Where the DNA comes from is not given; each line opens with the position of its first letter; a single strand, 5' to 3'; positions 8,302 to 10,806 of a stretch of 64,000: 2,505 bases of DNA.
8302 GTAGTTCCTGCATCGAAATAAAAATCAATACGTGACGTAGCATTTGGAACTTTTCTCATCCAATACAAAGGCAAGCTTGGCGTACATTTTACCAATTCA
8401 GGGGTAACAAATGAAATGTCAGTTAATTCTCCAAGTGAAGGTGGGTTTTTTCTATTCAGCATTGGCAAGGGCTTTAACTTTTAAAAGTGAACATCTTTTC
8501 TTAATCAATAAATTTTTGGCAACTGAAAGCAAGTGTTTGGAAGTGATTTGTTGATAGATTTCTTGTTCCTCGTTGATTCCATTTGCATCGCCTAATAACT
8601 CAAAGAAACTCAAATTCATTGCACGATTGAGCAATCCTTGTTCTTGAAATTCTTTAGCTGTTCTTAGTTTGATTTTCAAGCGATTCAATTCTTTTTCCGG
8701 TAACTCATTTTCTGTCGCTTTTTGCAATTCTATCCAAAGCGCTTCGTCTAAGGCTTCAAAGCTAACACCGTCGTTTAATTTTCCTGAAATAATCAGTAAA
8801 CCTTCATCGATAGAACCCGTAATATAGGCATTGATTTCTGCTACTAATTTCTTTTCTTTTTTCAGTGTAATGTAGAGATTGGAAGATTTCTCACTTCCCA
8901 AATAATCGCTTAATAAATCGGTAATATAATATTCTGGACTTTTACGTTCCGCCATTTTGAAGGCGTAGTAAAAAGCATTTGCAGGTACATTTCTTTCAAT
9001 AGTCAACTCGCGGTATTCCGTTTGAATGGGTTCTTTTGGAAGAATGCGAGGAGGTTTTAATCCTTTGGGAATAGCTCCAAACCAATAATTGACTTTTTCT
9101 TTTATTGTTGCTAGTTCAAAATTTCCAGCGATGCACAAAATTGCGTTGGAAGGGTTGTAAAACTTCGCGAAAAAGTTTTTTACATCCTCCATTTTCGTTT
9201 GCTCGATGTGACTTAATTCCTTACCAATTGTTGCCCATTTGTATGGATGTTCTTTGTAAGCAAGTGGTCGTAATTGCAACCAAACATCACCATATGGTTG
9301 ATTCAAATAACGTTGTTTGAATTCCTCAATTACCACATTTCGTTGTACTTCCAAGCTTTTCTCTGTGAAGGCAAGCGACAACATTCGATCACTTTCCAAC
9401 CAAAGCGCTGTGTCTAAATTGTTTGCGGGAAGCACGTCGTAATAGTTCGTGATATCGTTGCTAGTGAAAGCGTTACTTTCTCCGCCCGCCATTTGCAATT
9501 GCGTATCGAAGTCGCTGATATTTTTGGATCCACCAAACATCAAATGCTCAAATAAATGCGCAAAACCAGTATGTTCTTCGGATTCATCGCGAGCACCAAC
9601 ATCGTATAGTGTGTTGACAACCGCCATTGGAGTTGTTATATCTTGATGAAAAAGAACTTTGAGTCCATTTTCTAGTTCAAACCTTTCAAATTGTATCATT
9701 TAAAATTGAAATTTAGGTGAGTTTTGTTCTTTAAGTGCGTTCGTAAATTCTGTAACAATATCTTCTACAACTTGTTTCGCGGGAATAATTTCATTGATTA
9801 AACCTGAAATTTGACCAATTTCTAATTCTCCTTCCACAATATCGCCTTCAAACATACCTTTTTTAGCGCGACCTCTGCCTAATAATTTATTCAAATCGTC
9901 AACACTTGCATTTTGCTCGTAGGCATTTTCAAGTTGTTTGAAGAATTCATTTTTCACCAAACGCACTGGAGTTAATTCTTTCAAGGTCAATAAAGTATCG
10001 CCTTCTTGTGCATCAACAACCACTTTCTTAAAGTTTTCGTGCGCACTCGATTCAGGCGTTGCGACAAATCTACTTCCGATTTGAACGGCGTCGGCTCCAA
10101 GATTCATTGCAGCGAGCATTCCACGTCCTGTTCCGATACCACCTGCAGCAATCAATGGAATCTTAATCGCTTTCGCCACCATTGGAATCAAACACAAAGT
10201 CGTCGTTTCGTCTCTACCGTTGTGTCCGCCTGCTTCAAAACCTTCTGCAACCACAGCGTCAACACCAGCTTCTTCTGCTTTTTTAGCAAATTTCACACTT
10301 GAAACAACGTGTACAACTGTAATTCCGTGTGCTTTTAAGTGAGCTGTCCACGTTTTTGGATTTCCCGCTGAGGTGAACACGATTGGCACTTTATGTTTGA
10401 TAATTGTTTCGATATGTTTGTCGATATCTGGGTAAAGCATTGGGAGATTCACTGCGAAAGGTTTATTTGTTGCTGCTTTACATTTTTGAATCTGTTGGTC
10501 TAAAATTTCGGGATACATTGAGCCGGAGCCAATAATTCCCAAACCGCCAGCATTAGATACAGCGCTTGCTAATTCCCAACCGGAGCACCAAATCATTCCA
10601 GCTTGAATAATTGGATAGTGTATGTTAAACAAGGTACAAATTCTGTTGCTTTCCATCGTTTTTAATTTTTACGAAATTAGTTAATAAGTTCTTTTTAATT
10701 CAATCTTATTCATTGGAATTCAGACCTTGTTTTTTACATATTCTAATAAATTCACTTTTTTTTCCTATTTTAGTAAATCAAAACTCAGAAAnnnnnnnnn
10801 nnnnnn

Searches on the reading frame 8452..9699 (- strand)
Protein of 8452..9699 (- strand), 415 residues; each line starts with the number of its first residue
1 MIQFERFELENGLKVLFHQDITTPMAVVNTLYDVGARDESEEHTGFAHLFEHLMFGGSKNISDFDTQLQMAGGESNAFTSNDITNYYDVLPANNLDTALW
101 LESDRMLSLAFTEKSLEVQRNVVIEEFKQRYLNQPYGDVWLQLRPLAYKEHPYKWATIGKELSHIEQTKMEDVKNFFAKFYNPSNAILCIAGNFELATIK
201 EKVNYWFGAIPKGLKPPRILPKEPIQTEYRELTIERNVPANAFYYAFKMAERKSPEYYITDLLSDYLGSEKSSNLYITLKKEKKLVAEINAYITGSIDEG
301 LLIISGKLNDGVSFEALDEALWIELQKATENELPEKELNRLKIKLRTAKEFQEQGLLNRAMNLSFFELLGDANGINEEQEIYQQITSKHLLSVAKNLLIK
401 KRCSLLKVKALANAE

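Call 68: search_protein_families(library=pfam, proteins=[window:8452-9699:-], max_evalue=0.001)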
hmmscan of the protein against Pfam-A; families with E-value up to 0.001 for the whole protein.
window:8452-9699:- (415 aa): 2 families
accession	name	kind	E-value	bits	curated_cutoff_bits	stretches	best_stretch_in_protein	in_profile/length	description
PF05193.26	Peptidase_M16_C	-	2.6e-28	99.6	23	1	171-344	5-180/181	Peptidase M16 inactive domain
PF00675.25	Peptidase_M16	-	4.5e-18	66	22.3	1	15-129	2-118/149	Insulinase (Peptidase family M16)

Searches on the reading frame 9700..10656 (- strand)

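Call 68: search_protein_families(library=pfam, proteins=[window:9700-10656:-], max_evalue=0.001)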
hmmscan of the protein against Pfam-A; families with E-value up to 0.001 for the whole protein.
window:9700-10656:- (318 aa): 7 families
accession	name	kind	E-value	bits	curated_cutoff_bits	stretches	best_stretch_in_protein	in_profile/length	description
PF03060.21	NMO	-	5.9e-69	233.4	28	1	6-302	4-330/331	Nitronate monooxygenase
PF00478.31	IMPDH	-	1.7e-11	44.2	25.6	1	7-206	28-248/345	IMP dehydrogenase / GMP reductase domain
PF05690.20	ThiG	-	4.4e-08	33.2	23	1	107-195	119-205/247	Thiazole biosynthesis protein ThiG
PF01070.24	FMN_dh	-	1.4e-07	31.3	24.9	1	114-198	222-306/350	FMN-dependent dehydrogenase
PF00977.27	His_biosynth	-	2.4e-05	24.3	23.6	1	114-197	142-222/228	Histidine biosynthesis protein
PF01180.27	DHO_dh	-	6.3e-05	22.7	27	1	109-198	183-273/291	Dihydroorotate dehydrogenase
PF01207.24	Dus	-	0.00022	20.9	20.4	1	120-207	140-227/311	Dihydrouridine synthase (Dus)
